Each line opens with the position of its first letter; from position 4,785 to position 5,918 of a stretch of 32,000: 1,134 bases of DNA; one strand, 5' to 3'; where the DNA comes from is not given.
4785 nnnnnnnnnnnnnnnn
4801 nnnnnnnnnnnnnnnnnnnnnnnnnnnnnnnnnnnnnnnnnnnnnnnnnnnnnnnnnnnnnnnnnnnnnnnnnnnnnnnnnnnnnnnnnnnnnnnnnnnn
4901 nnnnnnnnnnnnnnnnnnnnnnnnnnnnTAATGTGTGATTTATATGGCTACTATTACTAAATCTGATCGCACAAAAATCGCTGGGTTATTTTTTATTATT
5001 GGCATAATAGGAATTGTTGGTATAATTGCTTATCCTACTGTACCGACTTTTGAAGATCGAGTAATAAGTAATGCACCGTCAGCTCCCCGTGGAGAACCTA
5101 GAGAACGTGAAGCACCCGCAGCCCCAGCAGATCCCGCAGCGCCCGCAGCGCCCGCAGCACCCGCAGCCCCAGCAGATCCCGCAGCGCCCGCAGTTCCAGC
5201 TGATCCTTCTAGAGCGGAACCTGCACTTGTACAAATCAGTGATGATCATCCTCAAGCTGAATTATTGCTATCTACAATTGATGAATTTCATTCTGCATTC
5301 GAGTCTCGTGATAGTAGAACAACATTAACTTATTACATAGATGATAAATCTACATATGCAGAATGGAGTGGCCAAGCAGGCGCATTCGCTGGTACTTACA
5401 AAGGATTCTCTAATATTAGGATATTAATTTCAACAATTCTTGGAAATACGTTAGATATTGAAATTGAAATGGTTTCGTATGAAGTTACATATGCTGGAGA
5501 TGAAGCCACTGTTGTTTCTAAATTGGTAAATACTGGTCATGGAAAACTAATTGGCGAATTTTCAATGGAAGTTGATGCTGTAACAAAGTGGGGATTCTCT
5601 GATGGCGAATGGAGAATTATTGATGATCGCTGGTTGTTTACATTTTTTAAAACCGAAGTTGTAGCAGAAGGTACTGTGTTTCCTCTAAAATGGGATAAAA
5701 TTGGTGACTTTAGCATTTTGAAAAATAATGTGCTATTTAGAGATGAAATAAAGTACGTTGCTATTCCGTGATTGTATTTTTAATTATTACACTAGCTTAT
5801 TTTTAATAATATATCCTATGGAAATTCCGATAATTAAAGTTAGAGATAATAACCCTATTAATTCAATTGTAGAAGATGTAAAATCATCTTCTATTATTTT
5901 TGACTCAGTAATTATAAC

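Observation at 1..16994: Six-member cluster of externally displayed, membrane-tethered PQQ-type quinoprotein dehydrogenases with no cytochrome partner in sight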

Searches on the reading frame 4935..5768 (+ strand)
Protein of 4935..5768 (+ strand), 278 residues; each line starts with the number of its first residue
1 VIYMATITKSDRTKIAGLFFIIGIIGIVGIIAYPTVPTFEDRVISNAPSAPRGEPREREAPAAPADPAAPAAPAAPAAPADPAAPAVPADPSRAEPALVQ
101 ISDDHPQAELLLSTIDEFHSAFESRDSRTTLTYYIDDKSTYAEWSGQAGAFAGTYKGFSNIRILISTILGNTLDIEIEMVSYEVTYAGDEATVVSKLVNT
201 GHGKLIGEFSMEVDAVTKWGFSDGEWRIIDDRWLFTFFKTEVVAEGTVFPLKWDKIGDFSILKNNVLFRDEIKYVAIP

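Call 21: search_protein_families(library=pfam, proteins=[window:4935-5768:+], max_evalue=0.01)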
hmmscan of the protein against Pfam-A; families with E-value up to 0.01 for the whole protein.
window:4935-5768:+ (278 aa): 0 families

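Call 27: search_protein_families(library=ncbifam, proteins=[window:4935-5768:+], max_evalue=10)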
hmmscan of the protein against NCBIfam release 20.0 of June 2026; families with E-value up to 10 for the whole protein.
window:4935-5768:+ (278 aa): 7 families
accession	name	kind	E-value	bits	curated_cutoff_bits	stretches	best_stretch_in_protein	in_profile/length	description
NF038253.1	GBS_IgA_bnd_BAC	equivalog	0.0015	16.4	1700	1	44-107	823-909/1127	IgA Fc-binding protein BAC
TIGR00698.1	TIGR00698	subfamily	0.029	13.6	232.6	1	5-46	140-181/335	YeiH family putative sulfate export transporter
NF033761.1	gliding_GltJ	equivalog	0.075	12.1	450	1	46-100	427-483/671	adventurous gliding motility protein GltJ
NF004064.0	PRK05578.1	equivalog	0.13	12.3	74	1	175-206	44-74/130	cytidine deaminase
NF003377.0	PRK04452.1-3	subfamily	0.37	9.7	527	1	54-95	352-392/432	acetyl-CoA decarbonylase/synthase complex subunit delta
NF033201.1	Vip_LPXTG_Lm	exception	0.6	9.3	600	1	48-95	271-317/414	cell invasion LPXTG protein Vip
NF033913.1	fibronec_FbpA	exception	0.9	8.8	400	1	47-103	180-233/384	LPXTG-anchored fibronectin-binding protein FbpA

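Call 38: find_homologous_proteins(query=window:4935-5768:+, max_evalue=0.001)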
Query window:4935-5768:+ (278 aa): 54 proteins with E <= 0.001 among 8000 candidates.
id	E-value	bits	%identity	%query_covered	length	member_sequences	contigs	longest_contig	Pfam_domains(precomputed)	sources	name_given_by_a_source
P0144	4.0e-162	556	93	99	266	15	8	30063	-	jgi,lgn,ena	-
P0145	7.7e-120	417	73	99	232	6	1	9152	-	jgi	-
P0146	8.2e-99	348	60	95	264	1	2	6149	-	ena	-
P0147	3.3e-98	346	60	95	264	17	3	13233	-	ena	-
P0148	5.1e-98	346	60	95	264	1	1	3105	-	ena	-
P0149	1.3e-97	344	59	95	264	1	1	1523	-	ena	-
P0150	1.0e-96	341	63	93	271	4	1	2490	-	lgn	-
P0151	1.3e-96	341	59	95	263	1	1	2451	PF12680.14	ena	-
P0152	5.3e-96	339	60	95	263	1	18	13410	PF12680.14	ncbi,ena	-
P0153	1.0e-95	338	60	95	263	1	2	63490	PF12680.14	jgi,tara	jgi:ketosteroid isomerase-like protein|tara:strand:- start:1945 stop:2736 length:792 start_codon:yes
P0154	4.5e-94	333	61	96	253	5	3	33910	-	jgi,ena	jgi:hypothetical protein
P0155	2.6e-93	330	60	96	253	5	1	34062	-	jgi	-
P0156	9.5e-93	328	60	96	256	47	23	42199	-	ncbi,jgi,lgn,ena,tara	tara:strand:- start:2753 stop:3523 length:771 start_codon:yes stop_codon:yes gene_type:complete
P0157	1.1e-90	321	57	95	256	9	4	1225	-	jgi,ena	-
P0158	2.3e-90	320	58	96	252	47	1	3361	-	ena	-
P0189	3.9e-82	293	55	96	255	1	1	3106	PF13474.13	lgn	-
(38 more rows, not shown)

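Call 46: predict_structure(alignment_id=A5)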
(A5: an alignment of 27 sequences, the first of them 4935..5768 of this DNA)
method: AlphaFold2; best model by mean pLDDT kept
length: 278 residues; sequences in the alignment: 27
mean_pLDDT: 64.5   pTM: 0.54
mean pLDDT of the five models: 64.5, 64.0, 63.4, 62.7, 61.2
residues with pLDDT >= 90: 98; 70-90: 39; 50-70: 10; < 50: 131
segments of 3 or more residues with pLDDT < 50: 1-98, 245-259, 261-278
pLDDT, mean of each block of 10 residues (from residue 1): 38 40 36 30 29 29 31 36 36 42 79 94 94 95 87 93 92 91 91 94 85 95 96 89 51 46 43 37
secondary structure, 60 per line:
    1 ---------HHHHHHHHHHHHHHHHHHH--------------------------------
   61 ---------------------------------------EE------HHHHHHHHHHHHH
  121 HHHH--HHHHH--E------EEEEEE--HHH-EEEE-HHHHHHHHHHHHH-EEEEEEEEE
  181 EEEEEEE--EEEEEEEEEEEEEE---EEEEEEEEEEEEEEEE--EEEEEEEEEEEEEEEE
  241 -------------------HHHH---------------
elements in order: H10-28 H108-124 H127-131 E141-146 E153-156 H158-170 E172-187 E190-203 E207-222 E225-240 H260-263

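Call 50: fold_search(model_id=the predicted structure, library=pdb)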
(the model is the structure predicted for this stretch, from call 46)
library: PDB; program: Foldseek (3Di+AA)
matches with E <= 10: 1072; with E <= 0.001: 610
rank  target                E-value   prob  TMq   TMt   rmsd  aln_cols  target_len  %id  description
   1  3f7s                  3.0e-08  1.00  0.39  0.74   5.7       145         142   22  CRYSTAL STRUCTURE OF A NTF2-LIKE PROTEIN OF UNKNOWN FUNCTION (PP_4556) FROM PSEUDOMONAS PUTIDA KT2440 AT 2.11 A RESOLUTI (released 2008-11-25)
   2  5ien_A                4.3e-08  1.00  0.38  0.75   3.0       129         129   19  Structure of CDL2.2, a computationally designed Vitamin-D3 binder (released 2017-03-01)
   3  3s5c_E                5.5e-08  1.00  0.39  0.67   8.4       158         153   14  Crystal Structure of a Hexachlorocyclohexane dehydrochlorinase (LinA) Type2 (released 2012-05-23)
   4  5ien_B                8.2e-08  1.00  0.38  0.79   3.0       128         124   19  Structure of CDL2.2, a computationally designed Vitamin-D3 binder (released 2017-03-01)
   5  3cnx_A                1.2e-07  1.00  0.41  0.81   2.1       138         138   15  CRYSTAL STRUCTURE OF A PUTATIVE DEHYDRATASE FROM THE NTF2-LIKE FAMILY (SAV_4671) FROM STREPTOMYCES AVERMITILIS AT 2.10 (released 2008-04-08)
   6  3ef8_A                1.3e-07  1.00  0.43  0.78   4.5       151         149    9  Crystal structure of Putative Scytalone Dehydratase (YP_496742.1) from NOVOSPHINGOBIUM AROMATICIVORANS DSM 12444 at 1. (released 2008-09-30)
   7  3hx8_C                1.3e-07  1.00  0.37  0.76   3.0       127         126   21  Crystal structure of putative ketosteroid isomerase (NP_103587.1) from Mesorhizobium loti at 1.45 A resolution (released 2009-07-07)
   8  3gzr_A                1.4e-07  1.00  0.40  0.73   3.0       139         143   14  CRYSTAL STRUCTURE OF AN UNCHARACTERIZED PROTEIN WITH A CYSTATIN-LIKE FOLD (CC_2572) FROM CAULOBACTER VIBRIOIDES AT 1.4 (released 2009-04-21)
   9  3a76_B                1.7e-07  1.00  0.40  0.69   4.6       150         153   14  The crystal structure of LinA (released 2010-09-15)
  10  1oun_A                2.1e-07  1.00  0.40  0.84   2.7       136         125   13  CRYSTAL STRUCTURE OF NUCLEAR TRANSPORT FACTOR 2 (NTF2) (released 1997-04-01)
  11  3cnx_C                2.1e-07  1.00  0.41  0.74   3.5       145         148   15  CRYSTAL STRUCTURE OF A PUTATIVE DEHYDRATASE FROM THE NTF2-LIKE FAMILY (SAV_4671) FROM STREPTOMYCES AVERMITILIS AT 2.10 (released 2008-04-08)
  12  3hx8_B                2.1e-07  1.00  0.37  0.76   2.8       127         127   20  Crystal structure of putative ketosteroid isomerase (NP_103587.1) from Mesorhizobium loti at 1.45 A resolution (released 2009-07-07)
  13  1ar0_A                2.2e-07  1.00  0.39  0.83   2.9       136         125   14  NUCLEAR TRANSPORT FACTOR 2 (NTF2) E42K MUTANT (released 1997-12-24)
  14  1gy6_A                2.2e-07  1.00  0.39  0.83   2.9       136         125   14  NTF2 from rat, ammonium sulphate conditions (released 2002-06-20)
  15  3b8l_B                2.2e-07  1.00  0.41  0.76   2.3       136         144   15  CRYSTAL STRUCTURE OF A PUTATIVE AROMATIC RING HYDROXYLASE (SARO_3538) FROM NOVOSPHINGOBIUM AROMATICIVORANS DSM AT 1.75 (released 2007-11-27)
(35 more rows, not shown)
